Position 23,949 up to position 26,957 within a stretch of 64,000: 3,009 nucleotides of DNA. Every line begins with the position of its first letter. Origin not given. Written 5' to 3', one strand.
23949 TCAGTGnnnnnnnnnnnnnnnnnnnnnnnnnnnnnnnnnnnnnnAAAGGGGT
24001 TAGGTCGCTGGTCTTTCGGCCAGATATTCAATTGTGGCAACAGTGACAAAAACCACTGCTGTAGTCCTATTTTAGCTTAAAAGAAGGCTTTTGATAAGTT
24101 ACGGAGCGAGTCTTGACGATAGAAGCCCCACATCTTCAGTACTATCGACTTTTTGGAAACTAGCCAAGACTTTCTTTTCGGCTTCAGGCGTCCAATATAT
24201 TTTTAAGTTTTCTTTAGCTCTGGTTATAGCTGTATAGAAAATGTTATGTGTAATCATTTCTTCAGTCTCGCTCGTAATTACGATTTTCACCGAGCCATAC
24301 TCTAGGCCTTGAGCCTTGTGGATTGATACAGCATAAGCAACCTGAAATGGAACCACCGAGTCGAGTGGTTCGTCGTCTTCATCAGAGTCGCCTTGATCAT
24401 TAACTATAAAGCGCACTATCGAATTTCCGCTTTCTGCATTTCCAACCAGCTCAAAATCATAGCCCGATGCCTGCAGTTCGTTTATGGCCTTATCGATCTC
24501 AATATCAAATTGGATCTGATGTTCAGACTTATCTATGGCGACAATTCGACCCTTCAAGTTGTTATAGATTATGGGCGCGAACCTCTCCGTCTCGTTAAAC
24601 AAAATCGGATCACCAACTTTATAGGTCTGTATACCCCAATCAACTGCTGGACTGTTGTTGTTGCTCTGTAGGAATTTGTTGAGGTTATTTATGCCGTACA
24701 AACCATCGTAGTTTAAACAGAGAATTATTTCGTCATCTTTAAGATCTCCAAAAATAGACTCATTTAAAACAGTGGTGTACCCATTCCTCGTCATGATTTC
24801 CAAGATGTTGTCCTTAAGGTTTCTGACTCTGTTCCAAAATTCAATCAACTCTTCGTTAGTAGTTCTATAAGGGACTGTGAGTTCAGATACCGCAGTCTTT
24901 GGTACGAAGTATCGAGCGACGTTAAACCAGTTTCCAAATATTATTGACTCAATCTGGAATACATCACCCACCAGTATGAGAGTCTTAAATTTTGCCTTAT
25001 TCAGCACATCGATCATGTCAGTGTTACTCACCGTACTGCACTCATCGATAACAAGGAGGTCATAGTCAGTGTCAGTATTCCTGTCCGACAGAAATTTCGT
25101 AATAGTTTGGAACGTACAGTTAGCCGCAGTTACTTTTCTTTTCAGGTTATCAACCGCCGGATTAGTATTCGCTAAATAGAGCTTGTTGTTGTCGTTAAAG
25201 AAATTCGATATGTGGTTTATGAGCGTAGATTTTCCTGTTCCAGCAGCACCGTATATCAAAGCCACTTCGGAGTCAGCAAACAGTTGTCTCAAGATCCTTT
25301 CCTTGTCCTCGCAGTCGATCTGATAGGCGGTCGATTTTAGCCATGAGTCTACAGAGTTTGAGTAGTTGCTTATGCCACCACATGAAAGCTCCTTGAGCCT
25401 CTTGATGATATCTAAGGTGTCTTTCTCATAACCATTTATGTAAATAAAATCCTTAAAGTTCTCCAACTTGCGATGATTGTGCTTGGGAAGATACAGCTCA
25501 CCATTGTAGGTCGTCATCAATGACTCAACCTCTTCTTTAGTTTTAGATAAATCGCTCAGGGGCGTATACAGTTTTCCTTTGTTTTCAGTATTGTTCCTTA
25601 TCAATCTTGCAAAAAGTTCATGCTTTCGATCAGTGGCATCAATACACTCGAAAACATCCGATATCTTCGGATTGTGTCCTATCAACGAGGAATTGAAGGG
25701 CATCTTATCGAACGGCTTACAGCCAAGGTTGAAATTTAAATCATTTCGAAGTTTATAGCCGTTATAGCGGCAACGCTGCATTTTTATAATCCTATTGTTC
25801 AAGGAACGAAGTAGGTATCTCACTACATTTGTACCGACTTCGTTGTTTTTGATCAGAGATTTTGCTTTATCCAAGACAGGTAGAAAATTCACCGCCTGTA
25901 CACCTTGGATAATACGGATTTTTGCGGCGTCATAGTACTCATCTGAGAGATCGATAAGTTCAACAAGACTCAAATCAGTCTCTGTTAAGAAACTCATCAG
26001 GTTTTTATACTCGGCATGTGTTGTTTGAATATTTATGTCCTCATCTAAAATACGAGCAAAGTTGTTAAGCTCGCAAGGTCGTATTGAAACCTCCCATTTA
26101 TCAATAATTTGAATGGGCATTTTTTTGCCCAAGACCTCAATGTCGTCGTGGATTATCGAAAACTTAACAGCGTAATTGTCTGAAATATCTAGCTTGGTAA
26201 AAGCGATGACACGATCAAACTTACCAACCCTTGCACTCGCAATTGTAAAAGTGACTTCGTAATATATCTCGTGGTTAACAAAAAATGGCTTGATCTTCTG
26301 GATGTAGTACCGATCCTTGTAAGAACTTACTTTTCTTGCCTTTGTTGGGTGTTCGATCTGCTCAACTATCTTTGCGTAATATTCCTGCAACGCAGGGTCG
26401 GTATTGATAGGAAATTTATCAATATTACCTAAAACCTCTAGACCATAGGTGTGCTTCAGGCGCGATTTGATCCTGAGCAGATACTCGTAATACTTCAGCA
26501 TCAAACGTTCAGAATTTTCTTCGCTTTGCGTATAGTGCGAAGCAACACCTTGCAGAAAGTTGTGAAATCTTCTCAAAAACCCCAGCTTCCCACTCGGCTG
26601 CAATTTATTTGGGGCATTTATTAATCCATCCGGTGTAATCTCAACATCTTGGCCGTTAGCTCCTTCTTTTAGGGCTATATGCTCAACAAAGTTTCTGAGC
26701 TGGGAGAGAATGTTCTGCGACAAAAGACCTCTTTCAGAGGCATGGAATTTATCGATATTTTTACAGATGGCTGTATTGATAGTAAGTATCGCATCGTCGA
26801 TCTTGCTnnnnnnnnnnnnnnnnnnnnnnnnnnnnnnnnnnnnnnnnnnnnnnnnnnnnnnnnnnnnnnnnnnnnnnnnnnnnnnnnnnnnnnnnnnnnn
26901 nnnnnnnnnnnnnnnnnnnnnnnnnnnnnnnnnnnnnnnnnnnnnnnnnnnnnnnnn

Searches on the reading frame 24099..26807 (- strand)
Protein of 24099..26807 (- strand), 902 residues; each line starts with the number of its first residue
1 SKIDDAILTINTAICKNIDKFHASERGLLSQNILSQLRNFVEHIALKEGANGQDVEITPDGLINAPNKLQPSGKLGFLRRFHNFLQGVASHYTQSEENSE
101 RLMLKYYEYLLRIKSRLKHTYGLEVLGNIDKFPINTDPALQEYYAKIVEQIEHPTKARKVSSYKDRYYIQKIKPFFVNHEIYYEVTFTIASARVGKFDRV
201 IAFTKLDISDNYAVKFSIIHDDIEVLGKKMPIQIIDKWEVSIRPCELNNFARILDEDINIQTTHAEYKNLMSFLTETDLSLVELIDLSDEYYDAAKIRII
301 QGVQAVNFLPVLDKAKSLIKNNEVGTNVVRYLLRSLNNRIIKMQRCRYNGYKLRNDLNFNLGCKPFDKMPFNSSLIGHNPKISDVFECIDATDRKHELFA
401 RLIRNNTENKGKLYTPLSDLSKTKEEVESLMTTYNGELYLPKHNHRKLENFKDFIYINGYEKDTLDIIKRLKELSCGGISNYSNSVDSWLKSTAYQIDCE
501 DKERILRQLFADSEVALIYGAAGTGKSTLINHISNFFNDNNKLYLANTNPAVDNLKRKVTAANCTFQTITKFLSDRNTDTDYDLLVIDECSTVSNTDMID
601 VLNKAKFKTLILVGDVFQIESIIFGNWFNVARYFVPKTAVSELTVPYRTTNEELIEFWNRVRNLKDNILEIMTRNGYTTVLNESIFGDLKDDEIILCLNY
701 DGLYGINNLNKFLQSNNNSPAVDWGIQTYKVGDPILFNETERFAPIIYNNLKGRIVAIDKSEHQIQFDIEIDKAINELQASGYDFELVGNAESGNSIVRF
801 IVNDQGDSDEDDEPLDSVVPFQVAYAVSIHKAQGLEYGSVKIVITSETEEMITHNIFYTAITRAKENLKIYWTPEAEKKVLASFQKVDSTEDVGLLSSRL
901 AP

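Call 64: search_protein_families(library=pfam, proteins=[window:24099-26807:-], max_evalue=0.00001)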
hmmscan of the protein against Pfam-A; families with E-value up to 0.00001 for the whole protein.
window:24099-26807:- (902 aa): 6 families
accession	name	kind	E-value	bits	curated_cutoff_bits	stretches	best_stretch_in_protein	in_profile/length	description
PF01443.25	Viral_helicase1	-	7.5e-20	72.2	21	1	517-623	2-101/228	Viral superfamily 1 RNA helicase core domain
PF13604.12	AAA_30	-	8.4e-19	68.5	27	1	504-677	8-185/191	AAA domain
PF13245.12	AAA_19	-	2.1e-13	51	25.1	1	511-621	9-131/134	AAA domain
PF13538.12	UvrD_C_2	-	9.7e-12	45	27.4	1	824-868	2-49/52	UvrD-like helicase C-terminal domain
PF13086.12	AAA_11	-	3e-07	30.9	27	0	503-561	7-74/257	AAA domain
PF09848.15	SLFN-g3_helicase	-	9.5e-07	28.8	24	0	514-591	2-89/354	Schlafen group 3, DNA/RNA helicase domain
